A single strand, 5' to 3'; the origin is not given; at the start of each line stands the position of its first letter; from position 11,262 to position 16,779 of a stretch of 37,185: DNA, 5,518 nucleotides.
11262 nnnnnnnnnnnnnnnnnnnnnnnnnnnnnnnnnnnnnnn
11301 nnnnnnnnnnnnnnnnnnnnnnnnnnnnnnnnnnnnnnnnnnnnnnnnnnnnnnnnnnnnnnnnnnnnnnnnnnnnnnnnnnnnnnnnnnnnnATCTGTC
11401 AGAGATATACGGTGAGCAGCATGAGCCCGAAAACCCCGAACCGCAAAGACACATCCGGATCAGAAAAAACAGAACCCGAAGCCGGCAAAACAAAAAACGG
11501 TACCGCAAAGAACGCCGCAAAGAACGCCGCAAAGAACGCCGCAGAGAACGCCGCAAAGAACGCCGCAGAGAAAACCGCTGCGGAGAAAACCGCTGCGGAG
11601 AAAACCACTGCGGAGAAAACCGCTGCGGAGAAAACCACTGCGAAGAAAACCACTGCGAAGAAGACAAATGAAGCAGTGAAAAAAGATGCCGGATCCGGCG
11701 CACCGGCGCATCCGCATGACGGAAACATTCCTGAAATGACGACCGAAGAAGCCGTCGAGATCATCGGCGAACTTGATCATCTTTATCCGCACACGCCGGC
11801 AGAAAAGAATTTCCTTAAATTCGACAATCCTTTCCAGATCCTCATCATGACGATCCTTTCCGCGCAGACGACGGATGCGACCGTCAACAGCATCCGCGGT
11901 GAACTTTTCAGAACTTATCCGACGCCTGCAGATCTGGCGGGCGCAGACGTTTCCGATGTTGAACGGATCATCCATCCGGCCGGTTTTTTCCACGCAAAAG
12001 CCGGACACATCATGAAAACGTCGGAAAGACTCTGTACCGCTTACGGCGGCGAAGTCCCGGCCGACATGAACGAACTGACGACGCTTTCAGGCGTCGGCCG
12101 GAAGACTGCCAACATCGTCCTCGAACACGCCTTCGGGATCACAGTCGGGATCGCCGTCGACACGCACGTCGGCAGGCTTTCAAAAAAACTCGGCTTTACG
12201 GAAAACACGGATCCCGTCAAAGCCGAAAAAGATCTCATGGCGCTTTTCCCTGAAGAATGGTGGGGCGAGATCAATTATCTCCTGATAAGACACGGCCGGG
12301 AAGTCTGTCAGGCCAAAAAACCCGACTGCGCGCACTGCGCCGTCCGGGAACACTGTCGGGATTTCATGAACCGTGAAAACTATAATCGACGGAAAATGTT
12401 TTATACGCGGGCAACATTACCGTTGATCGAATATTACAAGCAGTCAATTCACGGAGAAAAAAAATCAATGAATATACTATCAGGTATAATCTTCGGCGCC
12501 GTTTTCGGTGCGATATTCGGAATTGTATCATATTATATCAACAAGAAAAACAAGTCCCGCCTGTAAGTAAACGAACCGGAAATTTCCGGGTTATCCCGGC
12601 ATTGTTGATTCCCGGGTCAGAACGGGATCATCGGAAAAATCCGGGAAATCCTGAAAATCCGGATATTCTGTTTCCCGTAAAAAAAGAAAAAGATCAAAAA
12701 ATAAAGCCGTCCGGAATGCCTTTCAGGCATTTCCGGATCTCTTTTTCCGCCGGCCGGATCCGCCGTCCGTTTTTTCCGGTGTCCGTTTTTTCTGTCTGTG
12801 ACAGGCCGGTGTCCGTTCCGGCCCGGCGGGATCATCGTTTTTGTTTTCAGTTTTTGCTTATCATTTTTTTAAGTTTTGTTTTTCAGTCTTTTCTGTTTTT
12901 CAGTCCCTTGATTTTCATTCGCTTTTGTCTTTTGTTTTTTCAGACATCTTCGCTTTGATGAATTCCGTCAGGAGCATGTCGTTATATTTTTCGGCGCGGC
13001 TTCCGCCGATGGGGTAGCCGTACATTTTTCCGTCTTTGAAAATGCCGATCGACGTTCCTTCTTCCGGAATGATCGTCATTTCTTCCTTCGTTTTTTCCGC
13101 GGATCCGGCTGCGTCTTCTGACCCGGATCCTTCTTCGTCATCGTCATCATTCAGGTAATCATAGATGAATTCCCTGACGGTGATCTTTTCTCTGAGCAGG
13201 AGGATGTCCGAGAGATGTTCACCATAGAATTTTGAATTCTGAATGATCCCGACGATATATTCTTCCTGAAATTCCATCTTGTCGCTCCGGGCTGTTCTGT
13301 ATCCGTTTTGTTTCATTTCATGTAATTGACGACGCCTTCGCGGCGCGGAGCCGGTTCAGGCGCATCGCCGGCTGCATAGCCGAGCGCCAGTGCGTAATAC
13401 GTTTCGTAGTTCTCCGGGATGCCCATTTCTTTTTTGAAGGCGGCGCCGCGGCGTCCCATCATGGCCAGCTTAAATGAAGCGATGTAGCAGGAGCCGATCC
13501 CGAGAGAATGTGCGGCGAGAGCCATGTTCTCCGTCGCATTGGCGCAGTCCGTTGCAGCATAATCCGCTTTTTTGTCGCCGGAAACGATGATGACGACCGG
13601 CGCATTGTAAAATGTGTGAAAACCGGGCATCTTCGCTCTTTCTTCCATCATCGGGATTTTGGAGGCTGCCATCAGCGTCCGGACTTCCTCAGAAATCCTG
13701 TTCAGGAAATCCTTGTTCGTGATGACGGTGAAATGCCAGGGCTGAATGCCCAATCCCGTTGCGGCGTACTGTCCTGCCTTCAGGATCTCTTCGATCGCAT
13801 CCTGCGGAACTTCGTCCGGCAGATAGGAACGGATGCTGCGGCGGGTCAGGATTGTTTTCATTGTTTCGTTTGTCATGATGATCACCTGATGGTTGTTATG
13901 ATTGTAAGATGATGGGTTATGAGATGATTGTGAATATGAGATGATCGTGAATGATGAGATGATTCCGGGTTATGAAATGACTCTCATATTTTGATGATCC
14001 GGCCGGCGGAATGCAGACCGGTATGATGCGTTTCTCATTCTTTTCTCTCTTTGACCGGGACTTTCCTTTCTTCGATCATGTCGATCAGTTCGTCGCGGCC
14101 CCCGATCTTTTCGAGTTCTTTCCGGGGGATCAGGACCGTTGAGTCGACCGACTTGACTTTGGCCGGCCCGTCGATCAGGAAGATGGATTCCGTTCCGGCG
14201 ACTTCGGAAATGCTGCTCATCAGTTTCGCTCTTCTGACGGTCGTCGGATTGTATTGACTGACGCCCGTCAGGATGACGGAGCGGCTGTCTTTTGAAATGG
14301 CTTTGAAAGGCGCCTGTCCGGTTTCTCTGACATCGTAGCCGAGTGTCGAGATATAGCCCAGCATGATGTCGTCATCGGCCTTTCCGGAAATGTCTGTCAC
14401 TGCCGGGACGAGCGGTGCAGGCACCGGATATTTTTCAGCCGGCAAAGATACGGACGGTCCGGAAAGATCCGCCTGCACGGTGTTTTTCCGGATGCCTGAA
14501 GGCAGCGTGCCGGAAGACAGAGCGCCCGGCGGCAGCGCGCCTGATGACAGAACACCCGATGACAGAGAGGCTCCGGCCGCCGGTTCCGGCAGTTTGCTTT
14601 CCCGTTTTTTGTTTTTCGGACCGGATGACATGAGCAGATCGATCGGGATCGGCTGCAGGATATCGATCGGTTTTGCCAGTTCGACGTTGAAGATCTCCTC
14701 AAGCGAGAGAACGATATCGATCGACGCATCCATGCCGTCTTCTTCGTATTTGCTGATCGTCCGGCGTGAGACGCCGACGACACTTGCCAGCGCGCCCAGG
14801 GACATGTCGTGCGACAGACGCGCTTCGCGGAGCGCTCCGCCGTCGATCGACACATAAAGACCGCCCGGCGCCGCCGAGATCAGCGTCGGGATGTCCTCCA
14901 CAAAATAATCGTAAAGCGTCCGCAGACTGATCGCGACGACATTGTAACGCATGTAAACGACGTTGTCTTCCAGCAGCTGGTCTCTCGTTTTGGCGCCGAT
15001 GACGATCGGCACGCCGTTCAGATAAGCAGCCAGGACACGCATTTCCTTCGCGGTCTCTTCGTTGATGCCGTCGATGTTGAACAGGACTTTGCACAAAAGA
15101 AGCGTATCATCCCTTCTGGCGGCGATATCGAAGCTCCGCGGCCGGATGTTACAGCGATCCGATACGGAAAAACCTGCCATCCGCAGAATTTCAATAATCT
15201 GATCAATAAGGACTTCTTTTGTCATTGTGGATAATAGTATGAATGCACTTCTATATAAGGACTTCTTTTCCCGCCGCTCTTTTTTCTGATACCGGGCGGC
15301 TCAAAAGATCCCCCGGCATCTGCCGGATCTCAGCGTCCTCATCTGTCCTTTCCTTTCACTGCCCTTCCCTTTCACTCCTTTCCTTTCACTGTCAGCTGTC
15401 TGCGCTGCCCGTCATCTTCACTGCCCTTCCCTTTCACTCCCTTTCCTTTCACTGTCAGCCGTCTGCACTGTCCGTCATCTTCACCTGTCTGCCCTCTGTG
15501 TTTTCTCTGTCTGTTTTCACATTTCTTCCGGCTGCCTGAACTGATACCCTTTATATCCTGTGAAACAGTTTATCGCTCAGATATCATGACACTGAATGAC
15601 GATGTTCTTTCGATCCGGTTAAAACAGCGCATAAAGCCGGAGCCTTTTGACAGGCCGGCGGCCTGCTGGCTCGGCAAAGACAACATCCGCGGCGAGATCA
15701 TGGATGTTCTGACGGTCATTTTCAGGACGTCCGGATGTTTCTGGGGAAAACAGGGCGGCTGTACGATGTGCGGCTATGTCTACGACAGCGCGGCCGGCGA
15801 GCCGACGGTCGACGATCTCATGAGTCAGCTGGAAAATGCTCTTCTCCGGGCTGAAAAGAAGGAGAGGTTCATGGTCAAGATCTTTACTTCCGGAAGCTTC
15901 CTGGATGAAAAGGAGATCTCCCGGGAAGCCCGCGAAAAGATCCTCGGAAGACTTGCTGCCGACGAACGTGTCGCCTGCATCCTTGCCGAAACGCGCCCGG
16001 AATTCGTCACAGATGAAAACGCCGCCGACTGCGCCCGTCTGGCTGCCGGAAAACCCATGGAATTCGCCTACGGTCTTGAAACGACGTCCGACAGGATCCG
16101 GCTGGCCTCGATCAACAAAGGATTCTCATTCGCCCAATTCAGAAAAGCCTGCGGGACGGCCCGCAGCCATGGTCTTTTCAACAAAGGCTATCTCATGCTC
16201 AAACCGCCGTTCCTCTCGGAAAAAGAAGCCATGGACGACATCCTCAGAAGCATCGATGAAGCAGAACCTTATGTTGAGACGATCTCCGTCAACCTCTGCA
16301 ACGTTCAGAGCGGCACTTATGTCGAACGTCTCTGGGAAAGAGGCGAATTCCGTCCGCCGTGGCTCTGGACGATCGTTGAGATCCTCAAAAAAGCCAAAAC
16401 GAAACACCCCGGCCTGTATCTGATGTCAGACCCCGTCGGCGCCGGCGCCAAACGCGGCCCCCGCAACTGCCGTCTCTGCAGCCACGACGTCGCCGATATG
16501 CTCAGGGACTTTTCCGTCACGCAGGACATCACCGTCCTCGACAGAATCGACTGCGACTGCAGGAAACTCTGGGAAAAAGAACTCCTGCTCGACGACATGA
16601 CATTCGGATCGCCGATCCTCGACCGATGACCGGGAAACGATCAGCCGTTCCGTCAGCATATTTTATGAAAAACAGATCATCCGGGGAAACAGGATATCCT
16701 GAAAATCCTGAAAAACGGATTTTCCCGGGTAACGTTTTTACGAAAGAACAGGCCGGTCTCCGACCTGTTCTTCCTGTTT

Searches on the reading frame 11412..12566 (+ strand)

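Call 40: search_protein_families(library=pfam, proteins=[window:11412-12566:+], max_evalue=0.00001)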
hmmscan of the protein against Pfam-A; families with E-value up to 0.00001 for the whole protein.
window:11412-12566:+ (384 aa): 3 families
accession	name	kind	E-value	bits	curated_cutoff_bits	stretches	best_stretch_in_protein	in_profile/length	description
PF00730.31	HhH-GPD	-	7.5e-21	74.9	26.2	1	145-280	1-107/108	HhH-GPD superfamily base excision DNA repair protein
PF00633.29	HHH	-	1e-07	31.9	24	1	211-239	2-30/30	Helix-hairpin-helix motif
PF07382.16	HC2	-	3.2e-06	27.8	40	1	27-93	6-75/194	Histone H1-like nucleoprotein HC2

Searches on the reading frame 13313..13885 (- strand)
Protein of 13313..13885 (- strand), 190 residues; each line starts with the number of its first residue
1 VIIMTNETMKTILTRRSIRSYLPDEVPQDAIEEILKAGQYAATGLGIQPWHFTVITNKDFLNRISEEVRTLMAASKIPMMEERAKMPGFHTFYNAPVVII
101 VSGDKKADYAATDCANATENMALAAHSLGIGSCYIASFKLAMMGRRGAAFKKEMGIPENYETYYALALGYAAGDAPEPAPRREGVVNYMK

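Call 41: search_protein_families(library=pfam, proteins=[window:13313-13885:-], max_evalue=0.00001)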
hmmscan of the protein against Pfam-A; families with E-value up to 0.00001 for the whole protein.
window:13313-13885:- (190 aa): 2 families
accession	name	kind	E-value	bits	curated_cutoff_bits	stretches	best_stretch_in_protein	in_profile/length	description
PF00881.29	Nitroreductase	-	6.7e-35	121.2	23.5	1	12-170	1-167/167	Nitroreductase family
PF14512.11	TM1586_NiRdase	-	5.7e-11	42.9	27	1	59-174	30-136/215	Putative TM nitroreductase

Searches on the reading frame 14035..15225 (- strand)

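Call 41: search_protein_families(library=pfam, proteins=[window:14035-15225:-], max_evalue=0.00001)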
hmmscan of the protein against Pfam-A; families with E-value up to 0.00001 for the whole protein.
window:14035-15225:- (396 aa): 1 family
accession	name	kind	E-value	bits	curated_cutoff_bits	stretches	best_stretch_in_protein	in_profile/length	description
PF01381.28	HTH_3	-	8.7e-11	42.1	23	1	132-184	1-53/55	Helix-turn-helix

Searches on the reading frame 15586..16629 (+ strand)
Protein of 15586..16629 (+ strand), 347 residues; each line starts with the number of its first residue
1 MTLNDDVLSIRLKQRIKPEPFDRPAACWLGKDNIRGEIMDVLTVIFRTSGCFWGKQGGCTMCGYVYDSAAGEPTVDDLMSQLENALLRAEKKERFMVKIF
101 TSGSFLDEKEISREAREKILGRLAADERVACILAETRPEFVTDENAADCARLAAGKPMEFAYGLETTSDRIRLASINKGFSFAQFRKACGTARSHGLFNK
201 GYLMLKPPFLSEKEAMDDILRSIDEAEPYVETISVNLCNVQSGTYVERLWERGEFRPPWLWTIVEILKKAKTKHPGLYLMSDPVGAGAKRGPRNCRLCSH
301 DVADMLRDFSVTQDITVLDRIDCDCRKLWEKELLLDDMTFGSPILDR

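Call 41: search_protein_families(library=pfam, proteins=[window:15586-16629:+], max_evalue=0.00001)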
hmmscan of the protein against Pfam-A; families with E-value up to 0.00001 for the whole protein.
window:15586-16629:+ (347 aa): 1 family
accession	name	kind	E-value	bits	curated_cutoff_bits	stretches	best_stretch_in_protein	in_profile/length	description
PF04055.27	Radical_SAM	-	2.2e-06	28.4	29.5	1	48-215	4-159/166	Radical SAM superfamily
